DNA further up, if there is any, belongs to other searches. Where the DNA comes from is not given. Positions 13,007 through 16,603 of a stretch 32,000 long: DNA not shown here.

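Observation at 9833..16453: Opp/Dpp-family ABC importer compressed into three genes, with the substrate-binding protein fused to a permease through an extra linker helix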

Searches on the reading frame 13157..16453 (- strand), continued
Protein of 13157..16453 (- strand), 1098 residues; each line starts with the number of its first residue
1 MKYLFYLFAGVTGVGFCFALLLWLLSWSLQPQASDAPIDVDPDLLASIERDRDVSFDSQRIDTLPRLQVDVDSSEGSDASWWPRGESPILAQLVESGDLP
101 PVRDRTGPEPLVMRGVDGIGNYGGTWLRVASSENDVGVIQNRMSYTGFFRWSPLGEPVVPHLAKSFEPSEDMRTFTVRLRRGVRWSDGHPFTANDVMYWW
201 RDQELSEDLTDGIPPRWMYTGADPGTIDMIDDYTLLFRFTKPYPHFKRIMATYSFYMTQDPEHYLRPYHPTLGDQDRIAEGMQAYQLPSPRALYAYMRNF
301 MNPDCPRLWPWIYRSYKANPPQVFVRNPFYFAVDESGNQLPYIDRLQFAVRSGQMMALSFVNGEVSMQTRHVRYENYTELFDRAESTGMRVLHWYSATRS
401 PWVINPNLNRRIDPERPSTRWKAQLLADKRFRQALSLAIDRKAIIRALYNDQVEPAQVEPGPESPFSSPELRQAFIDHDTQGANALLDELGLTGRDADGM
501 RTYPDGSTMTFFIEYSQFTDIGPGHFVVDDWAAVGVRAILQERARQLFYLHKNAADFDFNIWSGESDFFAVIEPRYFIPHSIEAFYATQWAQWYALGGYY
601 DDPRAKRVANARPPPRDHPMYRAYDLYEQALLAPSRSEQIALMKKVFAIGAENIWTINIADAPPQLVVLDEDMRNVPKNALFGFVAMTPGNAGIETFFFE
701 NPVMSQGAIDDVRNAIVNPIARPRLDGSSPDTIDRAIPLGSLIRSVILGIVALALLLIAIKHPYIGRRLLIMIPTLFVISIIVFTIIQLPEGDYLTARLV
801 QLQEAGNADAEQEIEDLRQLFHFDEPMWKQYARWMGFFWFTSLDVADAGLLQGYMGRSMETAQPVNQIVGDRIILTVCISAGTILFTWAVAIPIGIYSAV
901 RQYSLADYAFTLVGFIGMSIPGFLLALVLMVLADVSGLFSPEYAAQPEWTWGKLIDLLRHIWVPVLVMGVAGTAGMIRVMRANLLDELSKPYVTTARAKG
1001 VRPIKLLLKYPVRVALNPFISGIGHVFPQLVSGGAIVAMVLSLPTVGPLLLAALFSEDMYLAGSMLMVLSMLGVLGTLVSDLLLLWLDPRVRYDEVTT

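Call 49: fold_search(model_id=the predicted structure, library=pdb)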
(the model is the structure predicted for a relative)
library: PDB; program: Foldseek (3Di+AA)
matches with E <= 10: 386; with E <= 0.001: 180
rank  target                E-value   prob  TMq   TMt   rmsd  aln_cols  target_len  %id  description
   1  5ipw                  4.9e-42  1.00  0.42  0.67   7.2       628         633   33  oligopeptide-binding protein OppA (released 2017-03-15)
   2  7ver                  5.9e-42  1.00  0.43  0.72   6.2       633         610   26  Crystal structure of bacterial chemotaxis-dependent pectin-binding protein SPH1118 in a full open conformation (released 2022-08-17)
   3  7veu                  6.1e-42  1.00  0.51  0.89   3.1       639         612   27  Crystal structure of bacterial chemotaxis-dependent pectin-binding protein SPH1118 in complex with galacturonic acid (released 2022-08-17)
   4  7veq                  4.5e-41  1.00  0.49  0.84   3.8       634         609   27  Crystal structure of bacterial chemotaxis-dependent pectin-binding protein SPH1118 in an open conformation (released 2022-08-17)
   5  6epz_A                1.4e-30  1.00  0.45  0.71   7.8       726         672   21  Structure of the periplasmic binding protein MelB (Atu4661) in complex with melibiose from Agrobacterium fabrum C58 (released 2018-04-11)
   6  6eq8_B                1.7e-30  1.00  0.44  0.70   7.9       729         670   20  Structure of the periplasmic binding protein (PBP) MelB (Atu4661) in complex with galactinol from agrobacterium fabrum (released 2018-04-18)
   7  6epy_A                2.2e-30  1.00  0.44  0.69   5.8       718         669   21  Structure of the PBP MelB (Atu4661) in complex with raffinose from A.fabrum C58 (released 2018-04-11)
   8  6epz_B                2.3e-30  1.00  0.44  0.69   7.8       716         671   22  Structure of the periplasmic binding protein MelB (Atu4661) in complex with melibiose from Agrobacterium fabrum C58 (released 2018-04-11)
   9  6epy_D                2.6e-30  1.00  0.44  0.71   7.7       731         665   21  Structure of the PBP MelB (Atu4661) in complex with raffinose from A.fabrum C58 (released 2018-04-11)
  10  6epz_C                9.0e-30  1.00  0.46  0.72   5.3       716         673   21  Structure of the periplasmic binding protein MelB (Atu4661) in complex with melibiose from Agrobacterium fabrum C58 (released 2018-04-11)
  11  7ebi_A                6.5e-20  1.00  0.38  0.74   5.3       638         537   15  Chitin-specific solute binding protein from Vibrio harveyi co-crystalized with chitotetraose. (released 2021-09-08)
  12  6lzq_A                8.1e-20  1.00  0.39  0.75   5.5       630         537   15  Chitin-specific solute binding protein from Vibrio harveyi in complex with chitotriose. (released 2021-02-24)
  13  6lzt_A                1.3e-19  1.00  0.39  0.76   5.2       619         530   15  N409A mutant of chitin-specific solute binding protein from Vibrio harveyi co-crystalized with chitobiose (released 2021-02-24)
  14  7ebm_A                1.3e-19  1.00  0.38  0.74   5.1       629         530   15  W363A mutant of Chitin-specific solute binding protein from Vibrio harveyi in complex with chitobiose. (released 2021-09-08)
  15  6ofq_A                1.5e-19  1.00  0.37  0.75   5.2       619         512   14  ABC transporter-associated periplasmic binding protein DppA from Helicobacter pylori in complex with peptide STSA (released 2019-08-21)
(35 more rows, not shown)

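Call 51: find_encoding_contigs(protein=P0002, flank=10000, max_places=1)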
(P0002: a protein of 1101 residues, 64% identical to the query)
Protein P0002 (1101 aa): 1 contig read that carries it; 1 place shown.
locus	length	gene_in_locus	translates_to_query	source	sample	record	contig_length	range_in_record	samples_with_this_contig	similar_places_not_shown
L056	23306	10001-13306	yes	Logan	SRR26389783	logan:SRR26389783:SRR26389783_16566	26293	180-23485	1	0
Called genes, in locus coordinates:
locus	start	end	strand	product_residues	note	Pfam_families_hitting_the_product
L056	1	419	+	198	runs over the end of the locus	?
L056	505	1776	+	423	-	PF13472:Lipase_GDSL_2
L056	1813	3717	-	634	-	PF13517:FG-GAP_3 (faint), PF18370:RGI_lyase, PF25292:Beta-prop_CGLA (faint), PF21348:RGL11_C, PF01839:FG-GAP (faint)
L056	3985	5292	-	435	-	PF01408:GFO_IDH_MocA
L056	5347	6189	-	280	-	PF07963:N_methyl (weak), PF07596:SBP_bac_10 (faint)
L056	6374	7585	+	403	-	PF13407:Peripla_BP_4 (weak), PF13377:Peripla_BP_3, PF00165:HTH_AraC (faint), PF12833:HTH_18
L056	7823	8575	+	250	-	PF24517:CBM96 (weak), PF07589:PEP_exosort_dom (weak)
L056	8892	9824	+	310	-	-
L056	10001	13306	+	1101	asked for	PF00496:SBP_bac_5, PF19300:BPD_transp_1_N (weak), PF00528:BPD_transp_1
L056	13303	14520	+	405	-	PF12911:OppC_N, PF00528:BPD_transp_1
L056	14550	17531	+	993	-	PF12951:PATR (weak)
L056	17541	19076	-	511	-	PF04616:Glyco_hydro_43, PF17851:GH43_C2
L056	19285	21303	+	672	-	PF09492:Pec_lyase, PF01095:Pectinesterase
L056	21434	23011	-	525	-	PF00590:TP_methylase, PF02602:HEM4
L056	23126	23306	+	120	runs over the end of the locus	PF07238:PilZ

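Call 52: find_encoding_contigs(protein=P0004, flank=10000, max_places=1)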
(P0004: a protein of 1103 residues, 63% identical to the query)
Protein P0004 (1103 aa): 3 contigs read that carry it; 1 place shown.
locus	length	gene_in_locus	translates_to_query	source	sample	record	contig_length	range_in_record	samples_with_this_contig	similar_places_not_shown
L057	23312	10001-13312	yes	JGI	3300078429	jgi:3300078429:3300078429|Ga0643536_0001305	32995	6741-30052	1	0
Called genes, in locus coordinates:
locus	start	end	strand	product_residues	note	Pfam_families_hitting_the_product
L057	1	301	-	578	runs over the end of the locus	PF06917:Pectate_lyase_2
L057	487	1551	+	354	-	PF09492:Pec_lyase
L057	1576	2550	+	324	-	PF01095:Pectinesterase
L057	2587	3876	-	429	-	PF01408:GFO_IDH_MocA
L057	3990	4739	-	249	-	PF07963:N_methyl (weak)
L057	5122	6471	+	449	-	PF13407:Peripla_BP_4 (faint), PF13377:Peripla_BP_3, PF00165:HTH_AraC (faint), PF12833:HTH_18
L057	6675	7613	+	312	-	-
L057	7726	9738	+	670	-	-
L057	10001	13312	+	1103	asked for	PF00496:SBP_bac_5, PF19300:BPD_transp_1_N (faint), PF00528:BPD_transp_1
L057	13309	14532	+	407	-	PF12911:OppC_N, PF00528:BPD_transp_1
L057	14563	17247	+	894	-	PF12951:PATR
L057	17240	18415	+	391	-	PF00005:ABC_tran, PF13304:AAA_21 (weak), PF08352:oligo_HPY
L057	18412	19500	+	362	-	PF00005:ABC_tran, PF08352:oligo_HPY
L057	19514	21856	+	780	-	PF00544:Pectate_lyase_4 (weak), PF24517:CBM96 (weak)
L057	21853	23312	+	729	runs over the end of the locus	PF13290:CHB_HEX_C_1, PF13287:Fn3_assoc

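Call 53: find_encoding_contigs(protein=P0009, flank=10000, max_places=1)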
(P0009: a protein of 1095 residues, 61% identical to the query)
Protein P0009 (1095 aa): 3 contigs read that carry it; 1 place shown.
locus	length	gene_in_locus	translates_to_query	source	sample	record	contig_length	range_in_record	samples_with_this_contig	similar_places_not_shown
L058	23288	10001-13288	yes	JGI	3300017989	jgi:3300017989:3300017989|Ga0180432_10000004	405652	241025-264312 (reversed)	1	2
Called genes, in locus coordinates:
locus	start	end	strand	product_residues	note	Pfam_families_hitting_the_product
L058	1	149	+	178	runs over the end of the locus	-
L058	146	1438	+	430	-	-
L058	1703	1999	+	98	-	-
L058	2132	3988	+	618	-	PF07660:STN (weak), PF03958:Secretin_N (weak), PF00263:Secretin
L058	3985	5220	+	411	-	PF13431:TPR_17 (faint), PF09976:TPR_21 (faint), PF14559:TPR_19 (weak), PF13432:TPR_16 (weak), PF14559:TPR_19, PF23914:TPR_CcmH_CycH, PF13428:TPR_14 (weak), PF13432:TPR_16, +16 more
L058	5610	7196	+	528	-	PF13432:TPR_16 (faint), PF00515:TPR_1 (faint), PF07719:TPR_2 (faint), PF13176:TPR_7 (faint), PF13424:TPR_12 (faint), PF13428:TPR_14 (faint), PF01535:PPR (faint), PF13174:TPR_6 (faint)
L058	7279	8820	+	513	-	-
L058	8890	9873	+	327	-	-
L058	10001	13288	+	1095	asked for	PF00496:SBP_bac_5, PF19300:BPD_transp_1_N (faint), PF00528:BPD_transp_1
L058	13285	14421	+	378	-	PF12911:OppC_N, PF00528:BPD_transp_1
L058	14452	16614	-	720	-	PF13231:PMT_2 (weak)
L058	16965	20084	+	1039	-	PF13385:Laminin_G_3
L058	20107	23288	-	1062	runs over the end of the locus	PF07940:Hepar_II_III_C (weak)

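Call 85: search_protein_families(library=pfam, proteins=[L014:13300-16080:+, L014:7089-9770:-, L025:6548-9301:-, L025:14047-14895:+, L026:13815-14825:+, L026:14863-16251:+, L026:9066-9815:+, L028:13456-15678:-, L028:7566-8762:+, L029:14034-14864:+], max_evalue=0.001)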
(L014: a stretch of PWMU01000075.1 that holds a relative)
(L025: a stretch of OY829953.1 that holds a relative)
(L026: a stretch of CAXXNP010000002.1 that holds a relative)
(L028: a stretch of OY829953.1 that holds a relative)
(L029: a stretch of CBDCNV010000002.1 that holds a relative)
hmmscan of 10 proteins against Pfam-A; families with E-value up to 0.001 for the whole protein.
L014:13300-16080:+ (926 aa): 3 families
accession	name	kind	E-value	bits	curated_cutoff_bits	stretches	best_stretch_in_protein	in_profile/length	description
PF00246.29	Peptidase_M14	-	3.8e-18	66.6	21.6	1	128-245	3-133/286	Zinc carboxypeptidase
PF13927.12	Ig_3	-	5.1e-05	24.1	30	1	721-778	11-77/78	Immunoglobulin domain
PF07679.22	I-set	-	0.00036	21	23.7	1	722-793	11-90/90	Immunoglobulin I-set domain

L014:7089-9770:- (893 aa): 6 families
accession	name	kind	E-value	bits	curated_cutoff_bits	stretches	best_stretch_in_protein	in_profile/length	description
PF17389.8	Bac_rhamnosid6H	-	2.8e-41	142.4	24.5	1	468-776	4-326/339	Bacterial alpha-L-rhamnosidase 6 hairpin glycosidase domain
PF25788.1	Ig_Rha78A_N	-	3.8e-30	104.7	27.4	1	53-158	4-103/105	Rha78A-like, N-terminal immunoglobulin domain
PF17390.7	Bac_rhamnosid_C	-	1.7e-14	53.8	22.1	1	792-858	1-68/78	Bacterial alpha-L-rhamnosidase C-terminal domain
PF08531.16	Bac_rhamnosid_N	-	1.1e-10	42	25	1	208-343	15-153/172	Alpha-L-rhamnosidase N-terminal domain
PF05592.18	Bac_rhamnosid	-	1.2e-08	35.3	22.2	1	363-459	3-101/102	Bacterial alpha-L-rhamnosidase concanavalin-like domain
PF22422.2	MGH1-like_GH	-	4.4e-05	23.7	27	1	615-705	168-262/356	Mannosylglycerate hydrolase MGH1-like glycoside hydrolase domain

L025:6548-9301:- (917 aa): 5 families
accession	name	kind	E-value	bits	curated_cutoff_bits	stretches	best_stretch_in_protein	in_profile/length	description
PF17389.8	Bac_rhamnosid6H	-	9e-119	397.2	24.5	1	434-818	2-339/339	Bacterial alpha-L-rhamnosidase 6 hairpin glycosidase domain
PF08531.16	Bac_rhamnosid_N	-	1.6e-54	184.7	25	1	148-315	2-171/172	Alpha-L-rhamnosidase N-terminal domain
PF25788.1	Ig_Rha78A_N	-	1.7e-37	128.3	27.4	1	4-113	1-105/105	Rha78A-like, N-terminal immunoglobulin domain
PF05592.18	Bac_rhamnosid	-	3.2e-35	120.5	22.2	1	333-429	6-102/102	Bacterial alpha-L-rhamnosidase concanavalin-like domain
PF17390.7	Bac_rhamnosid_C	-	1.4e-18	66.9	22.1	1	822-893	3-72/78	Bacterial alpha-L-rhamnosidase C-terminal domain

L025:14047-14895:+ (282 aa): 1 family
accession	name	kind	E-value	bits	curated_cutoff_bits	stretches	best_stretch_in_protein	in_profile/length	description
PF05721.19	PhyH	-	1e-19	72.1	22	1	9-230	1-212/213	Phytanoyl-CoA dioxygenase (PhyH)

L026:13815-14825:+ (336 aa): 5 families
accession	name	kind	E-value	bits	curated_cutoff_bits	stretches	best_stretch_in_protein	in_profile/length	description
PF19328.4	DAP_DH_C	-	5.6e-38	131.1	23.3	1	145-333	1-194/206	2,4-diaminopentanoate dehydrogenase C-terminal domain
PF01113.26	DapB_N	-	1.5e-10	41.7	25.6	1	11-106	2-96/124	Dihydrodipicolinate reductase, N-terminus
PF03447.22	NAD_binding_3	-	0.00034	21.7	24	1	16-110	1-91/116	Homoserine dehydrogenase, NAD binding domain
PF02629.25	CoA_binding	-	0.00045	21.4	22.3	1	11-100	5-86/97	CoA binding domain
PF03435.24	Sacchrp_dh_NADP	-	0.00056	20.7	25.1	0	12-109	1-100/129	Saccharopine dehydrogenase NADP binding domain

L026:14863-16251:+ (462 aa): 3 families
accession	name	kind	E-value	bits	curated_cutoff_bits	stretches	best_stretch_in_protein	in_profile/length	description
PF00884.28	Sulfatase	-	1.1e-53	183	25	1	2-330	2-301/301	Sulfatase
PF16347.10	SGSH_C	-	1.7e-17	64.4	29.3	1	278-411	1-148/154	N-sulphoglucosamine sulphohydrolase, C-terminal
PF01663.27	Phosphodiest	-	9.3e-10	39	23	1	240-274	186-220/342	Type I phosphodiesterase / nucleotide pyrophosphatase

L026:9066-9815:+ (249 aa): 4 families
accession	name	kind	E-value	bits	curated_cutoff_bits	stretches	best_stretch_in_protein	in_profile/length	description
PF07729.17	FCD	-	3.6e-20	73.1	24.3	1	110-233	3-123/125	FCD domain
PF00392.27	GntR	-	3.4e-18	65.5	27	1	18-81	1-64/64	Bacterial regulatory proteins, gntR family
PF07840.17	FadR_C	-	0.00028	21.3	23.6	1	103-184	24-100/164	FadR C-terminal domain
PF08279.18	HTH_11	-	0.00043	20.5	25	1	45-78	19-53/55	HTH domain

L028:13456-15678:- (740 aa): 2 families
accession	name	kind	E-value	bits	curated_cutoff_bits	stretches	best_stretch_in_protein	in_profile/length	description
PF19081.6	Ig_7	-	7.2e-11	42.7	27.3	1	376-456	5-79/84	Ig-like domain CHU_C associated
PF13927.12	Ig_3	-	0.00065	20.6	30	0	375-428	2-60/78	Immunoglobulin domain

L028:7566-8762:+ (398 aa): 1 family
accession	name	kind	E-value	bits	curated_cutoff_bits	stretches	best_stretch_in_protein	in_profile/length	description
PF07396.17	Porin_O_P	-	4e-14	53.1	20.9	1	74-261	3-190/370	Phosphate-selective porin O and P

L029:14034-14864:+ (276 aa): 1 family
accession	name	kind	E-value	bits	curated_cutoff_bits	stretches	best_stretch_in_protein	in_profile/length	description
PF05721.19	PhyH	-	6.4e-20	72.8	22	1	9-230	1-212/213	Phytanoyl-CoA dioxygenase (PhyH)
